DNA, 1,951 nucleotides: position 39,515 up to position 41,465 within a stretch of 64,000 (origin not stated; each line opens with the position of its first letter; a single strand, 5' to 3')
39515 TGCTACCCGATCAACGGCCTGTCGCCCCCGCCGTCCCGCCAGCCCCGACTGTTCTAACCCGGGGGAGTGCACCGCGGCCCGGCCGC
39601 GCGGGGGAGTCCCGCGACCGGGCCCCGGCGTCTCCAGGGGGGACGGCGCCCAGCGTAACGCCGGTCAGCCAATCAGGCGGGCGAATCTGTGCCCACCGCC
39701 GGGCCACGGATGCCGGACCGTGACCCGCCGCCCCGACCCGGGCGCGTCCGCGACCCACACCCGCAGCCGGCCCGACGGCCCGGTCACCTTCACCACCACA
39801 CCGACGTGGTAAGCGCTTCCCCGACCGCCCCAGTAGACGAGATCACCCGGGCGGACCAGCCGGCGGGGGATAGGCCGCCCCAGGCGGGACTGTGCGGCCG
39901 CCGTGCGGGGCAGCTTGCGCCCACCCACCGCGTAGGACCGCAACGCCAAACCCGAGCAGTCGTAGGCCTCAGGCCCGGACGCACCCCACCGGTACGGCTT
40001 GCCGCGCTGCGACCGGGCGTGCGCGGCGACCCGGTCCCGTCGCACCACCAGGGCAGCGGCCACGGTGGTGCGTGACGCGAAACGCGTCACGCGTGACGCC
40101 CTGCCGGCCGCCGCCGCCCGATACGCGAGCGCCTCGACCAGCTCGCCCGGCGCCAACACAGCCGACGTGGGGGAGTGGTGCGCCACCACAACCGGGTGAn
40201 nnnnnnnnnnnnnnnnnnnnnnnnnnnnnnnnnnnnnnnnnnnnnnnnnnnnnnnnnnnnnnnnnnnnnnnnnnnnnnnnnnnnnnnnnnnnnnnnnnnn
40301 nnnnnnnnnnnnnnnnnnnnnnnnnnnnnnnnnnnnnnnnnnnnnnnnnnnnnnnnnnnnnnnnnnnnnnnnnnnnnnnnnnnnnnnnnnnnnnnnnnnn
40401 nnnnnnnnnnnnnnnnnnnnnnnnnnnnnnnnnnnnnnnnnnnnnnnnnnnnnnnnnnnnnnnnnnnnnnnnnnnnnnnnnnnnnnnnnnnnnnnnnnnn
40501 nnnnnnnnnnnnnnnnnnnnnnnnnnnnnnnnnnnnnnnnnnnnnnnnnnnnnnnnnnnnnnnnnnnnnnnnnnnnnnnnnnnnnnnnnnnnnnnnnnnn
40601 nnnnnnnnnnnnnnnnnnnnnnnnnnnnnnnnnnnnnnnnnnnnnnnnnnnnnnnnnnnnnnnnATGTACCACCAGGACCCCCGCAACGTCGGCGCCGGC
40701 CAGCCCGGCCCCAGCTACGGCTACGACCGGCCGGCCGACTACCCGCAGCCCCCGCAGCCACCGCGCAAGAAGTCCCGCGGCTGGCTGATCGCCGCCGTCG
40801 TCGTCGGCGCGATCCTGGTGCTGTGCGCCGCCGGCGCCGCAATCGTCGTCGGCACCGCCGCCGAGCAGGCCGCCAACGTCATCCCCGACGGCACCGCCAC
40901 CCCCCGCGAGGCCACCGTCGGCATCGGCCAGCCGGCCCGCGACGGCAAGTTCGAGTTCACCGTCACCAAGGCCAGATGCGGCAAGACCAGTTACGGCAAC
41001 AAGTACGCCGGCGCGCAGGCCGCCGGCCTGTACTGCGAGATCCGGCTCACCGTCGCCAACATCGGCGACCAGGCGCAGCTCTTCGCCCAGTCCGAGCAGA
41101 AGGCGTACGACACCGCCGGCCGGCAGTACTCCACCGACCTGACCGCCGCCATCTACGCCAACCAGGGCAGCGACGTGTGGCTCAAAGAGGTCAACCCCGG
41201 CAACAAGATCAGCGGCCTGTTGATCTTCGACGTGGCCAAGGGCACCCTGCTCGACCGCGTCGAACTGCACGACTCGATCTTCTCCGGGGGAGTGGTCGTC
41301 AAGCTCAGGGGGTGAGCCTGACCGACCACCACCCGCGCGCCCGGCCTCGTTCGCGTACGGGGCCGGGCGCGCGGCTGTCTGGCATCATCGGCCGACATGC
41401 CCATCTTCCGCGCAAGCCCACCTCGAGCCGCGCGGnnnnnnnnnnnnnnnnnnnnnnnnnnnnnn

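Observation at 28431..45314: Streptomyces-type TraB/FtsK conjugation block embedded in a tailed-phage genome (possible phage-AICE hybrid)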

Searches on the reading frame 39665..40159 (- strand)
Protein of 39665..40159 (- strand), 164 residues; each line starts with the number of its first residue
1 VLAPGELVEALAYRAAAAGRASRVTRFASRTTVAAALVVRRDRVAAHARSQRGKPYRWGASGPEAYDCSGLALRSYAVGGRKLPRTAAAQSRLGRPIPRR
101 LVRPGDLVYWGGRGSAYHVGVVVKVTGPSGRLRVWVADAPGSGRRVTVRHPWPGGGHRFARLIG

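Call 10: search_protein_families(library=pfam, proteins=[window:39665-40159:-], max_evalue=0.01)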
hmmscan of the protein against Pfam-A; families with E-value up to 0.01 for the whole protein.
window:39665-40159:- (164 aa): 3 families
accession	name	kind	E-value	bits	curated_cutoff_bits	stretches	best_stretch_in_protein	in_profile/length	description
PF00877.26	NLPC_P60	-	2.9e-16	59.8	23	1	53-123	1-72/105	NlpC/P60 family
PF22262.2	DUF6950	-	0.0019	18.7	27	0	87-124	73-109/134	Domain of unknown function (DUF6950)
PF05257.22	CHAP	-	0.0026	18.6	26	1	98-127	46-71/81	CHAP domain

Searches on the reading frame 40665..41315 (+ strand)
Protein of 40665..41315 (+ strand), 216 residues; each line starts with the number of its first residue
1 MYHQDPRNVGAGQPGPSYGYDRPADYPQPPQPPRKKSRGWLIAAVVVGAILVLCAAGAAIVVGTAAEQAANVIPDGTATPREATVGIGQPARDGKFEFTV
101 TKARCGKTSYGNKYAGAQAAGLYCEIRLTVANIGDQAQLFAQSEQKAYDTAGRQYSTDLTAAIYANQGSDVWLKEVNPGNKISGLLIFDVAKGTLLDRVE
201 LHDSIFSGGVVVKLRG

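Call 10: search_protein_families(library=pfam, proteins=[window:40665-41315:+], max_evalue=0.01)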
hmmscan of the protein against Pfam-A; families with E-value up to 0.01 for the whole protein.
window:40665-41315:+ (216 aa): 2 families
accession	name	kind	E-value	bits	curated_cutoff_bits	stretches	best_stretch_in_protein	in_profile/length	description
PF11611.13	DUF4352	-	7.6e-24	84.8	25.9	1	86-209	2-120/122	Domain of unknown function (DUF4352)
PF16729.10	DUF5067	-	0.00014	22.3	27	1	94-192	24-115/126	Domain of unknown function (DUF5067)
